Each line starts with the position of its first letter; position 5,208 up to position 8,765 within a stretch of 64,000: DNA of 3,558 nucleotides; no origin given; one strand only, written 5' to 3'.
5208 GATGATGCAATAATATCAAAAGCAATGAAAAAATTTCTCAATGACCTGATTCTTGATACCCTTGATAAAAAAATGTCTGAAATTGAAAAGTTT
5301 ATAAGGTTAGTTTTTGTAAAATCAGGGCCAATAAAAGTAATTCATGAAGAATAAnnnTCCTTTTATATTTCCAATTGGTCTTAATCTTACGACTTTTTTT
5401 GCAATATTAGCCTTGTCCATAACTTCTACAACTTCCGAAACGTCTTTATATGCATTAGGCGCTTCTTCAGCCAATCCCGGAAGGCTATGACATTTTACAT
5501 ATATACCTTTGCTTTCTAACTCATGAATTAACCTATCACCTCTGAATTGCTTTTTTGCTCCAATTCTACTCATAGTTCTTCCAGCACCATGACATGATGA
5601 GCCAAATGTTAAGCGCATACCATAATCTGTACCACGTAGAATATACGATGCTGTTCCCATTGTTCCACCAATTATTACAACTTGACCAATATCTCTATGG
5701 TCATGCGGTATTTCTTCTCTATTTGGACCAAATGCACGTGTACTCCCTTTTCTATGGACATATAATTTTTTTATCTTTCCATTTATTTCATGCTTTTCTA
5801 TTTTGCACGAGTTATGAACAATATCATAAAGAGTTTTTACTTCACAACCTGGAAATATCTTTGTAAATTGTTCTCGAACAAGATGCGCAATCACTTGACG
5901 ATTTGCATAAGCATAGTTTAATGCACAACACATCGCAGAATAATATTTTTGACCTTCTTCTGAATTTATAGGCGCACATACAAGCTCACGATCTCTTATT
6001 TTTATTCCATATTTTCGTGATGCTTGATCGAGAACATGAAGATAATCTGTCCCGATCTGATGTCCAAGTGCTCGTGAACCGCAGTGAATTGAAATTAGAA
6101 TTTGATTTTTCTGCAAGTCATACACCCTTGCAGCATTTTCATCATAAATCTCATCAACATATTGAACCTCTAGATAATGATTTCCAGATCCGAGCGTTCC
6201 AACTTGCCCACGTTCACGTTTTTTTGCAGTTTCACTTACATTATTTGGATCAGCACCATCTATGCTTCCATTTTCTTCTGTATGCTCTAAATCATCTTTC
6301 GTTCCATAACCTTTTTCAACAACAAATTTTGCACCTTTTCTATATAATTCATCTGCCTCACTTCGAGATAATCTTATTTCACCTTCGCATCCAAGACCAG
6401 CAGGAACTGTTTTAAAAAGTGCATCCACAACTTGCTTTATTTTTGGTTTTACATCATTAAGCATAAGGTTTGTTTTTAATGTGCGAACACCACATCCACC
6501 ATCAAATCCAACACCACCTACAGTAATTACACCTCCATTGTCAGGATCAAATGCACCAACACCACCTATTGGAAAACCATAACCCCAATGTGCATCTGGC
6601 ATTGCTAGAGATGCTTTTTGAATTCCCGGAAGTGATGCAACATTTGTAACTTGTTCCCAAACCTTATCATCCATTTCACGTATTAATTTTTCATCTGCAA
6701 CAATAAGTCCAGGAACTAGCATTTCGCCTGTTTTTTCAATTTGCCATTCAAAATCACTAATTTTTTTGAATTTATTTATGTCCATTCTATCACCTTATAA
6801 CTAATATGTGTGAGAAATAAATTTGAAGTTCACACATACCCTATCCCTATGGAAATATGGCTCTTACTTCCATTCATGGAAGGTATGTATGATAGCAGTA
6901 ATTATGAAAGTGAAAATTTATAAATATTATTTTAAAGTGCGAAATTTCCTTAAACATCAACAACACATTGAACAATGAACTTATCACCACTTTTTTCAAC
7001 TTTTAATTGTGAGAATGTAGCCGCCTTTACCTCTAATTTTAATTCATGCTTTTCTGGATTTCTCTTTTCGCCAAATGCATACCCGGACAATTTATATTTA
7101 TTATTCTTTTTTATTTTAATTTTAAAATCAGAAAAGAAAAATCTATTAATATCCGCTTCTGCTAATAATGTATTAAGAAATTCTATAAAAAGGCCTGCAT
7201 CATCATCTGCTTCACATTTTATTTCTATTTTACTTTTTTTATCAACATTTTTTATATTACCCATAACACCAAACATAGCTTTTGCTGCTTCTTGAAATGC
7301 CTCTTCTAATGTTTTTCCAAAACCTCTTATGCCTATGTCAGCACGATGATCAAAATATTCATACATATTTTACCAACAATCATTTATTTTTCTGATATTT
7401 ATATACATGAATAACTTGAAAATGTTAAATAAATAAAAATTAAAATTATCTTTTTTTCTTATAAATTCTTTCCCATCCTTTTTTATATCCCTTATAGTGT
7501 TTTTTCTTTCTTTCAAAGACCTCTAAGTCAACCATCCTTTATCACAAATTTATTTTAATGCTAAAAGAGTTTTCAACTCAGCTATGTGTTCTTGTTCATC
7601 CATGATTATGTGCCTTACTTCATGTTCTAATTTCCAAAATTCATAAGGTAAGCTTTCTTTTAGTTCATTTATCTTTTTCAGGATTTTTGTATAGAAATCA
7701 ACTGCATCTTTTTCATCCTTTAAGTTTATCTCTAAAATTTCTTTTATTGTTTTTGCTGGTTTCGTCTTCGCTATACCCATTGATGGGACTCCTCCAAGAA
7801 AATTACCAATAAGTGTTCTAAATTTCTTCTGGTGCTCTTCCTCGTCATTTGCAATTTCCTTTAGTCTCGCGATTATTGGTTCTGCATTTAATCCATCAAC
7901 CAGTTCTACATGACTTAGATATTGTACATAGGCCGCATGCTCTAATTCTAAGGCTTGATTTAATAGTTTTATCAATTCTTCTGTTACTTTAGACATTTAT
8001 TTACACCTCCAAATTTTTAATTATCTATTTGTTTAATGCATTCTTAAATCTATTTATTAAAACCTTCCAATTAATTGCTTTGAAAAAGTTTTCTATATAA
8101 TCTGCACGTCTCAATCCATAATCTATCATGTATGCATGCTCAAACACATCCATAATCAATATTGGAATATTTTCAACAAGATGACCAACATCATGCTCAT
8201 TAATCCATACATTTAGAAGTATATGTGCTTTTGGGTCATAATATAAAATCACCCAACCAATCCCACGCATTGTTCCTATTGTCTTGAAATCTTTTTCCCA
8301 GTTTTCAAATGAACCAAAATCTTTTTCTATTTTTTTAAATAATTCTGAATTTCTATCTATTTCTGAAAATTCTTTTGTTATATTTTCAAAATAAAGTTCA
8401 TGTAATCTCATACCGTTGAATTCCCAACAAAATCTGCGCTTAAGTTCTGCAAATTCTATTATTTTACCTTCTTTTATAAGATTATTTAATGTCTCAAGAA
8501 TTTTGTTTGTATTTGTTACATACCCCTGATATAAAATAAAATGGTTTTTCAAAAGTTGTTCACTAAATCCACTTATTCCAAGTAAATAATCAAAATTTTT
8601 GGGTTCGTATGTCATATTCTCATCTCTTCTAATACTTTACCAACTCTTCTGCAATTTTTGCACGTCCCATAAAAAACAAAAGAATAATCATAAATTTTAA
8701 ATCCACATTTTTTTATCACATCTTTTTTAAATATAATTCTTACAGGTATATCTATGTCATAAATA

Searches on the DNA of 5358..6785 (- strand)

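Call 36: search_rna_families(source=L145, threshold=evalue, max_evalue=1)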
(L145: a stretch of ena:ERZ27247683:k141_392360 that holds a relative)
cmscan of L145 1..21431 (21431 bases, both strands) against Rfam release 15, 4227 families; matches with E-value up to 1: 1.
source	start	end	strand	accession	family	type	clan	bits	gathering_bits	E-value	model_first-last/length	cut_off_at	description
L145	6476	6639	+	RF01673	PhrS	Gene; sRNA;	-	20.7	37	0.2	1-212/212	no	PhrS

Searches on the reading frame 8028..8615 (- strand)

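Call 67: search_protein_families(library=pfam, proteins=[window:8028-8615:-], max_evalue=0.001)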
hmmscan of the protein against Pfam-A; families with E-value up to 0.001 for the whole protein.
window:8028-8615:- (196 aa): 2 families
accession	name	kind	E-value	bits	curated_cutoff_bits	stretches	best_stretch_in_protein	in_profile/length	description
PF02777.23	Sod_Fe_C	-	2e-28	98.9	20.9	1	90-186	3-99/102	Iron/manganese superoxide dismutases, C-terminal domain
PF00081.27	Sod_Fe_N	-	2.6e-05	25.1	27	1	19-79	20-81/82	Iron/manganese superoxide dismutases, alpha-hairpin domain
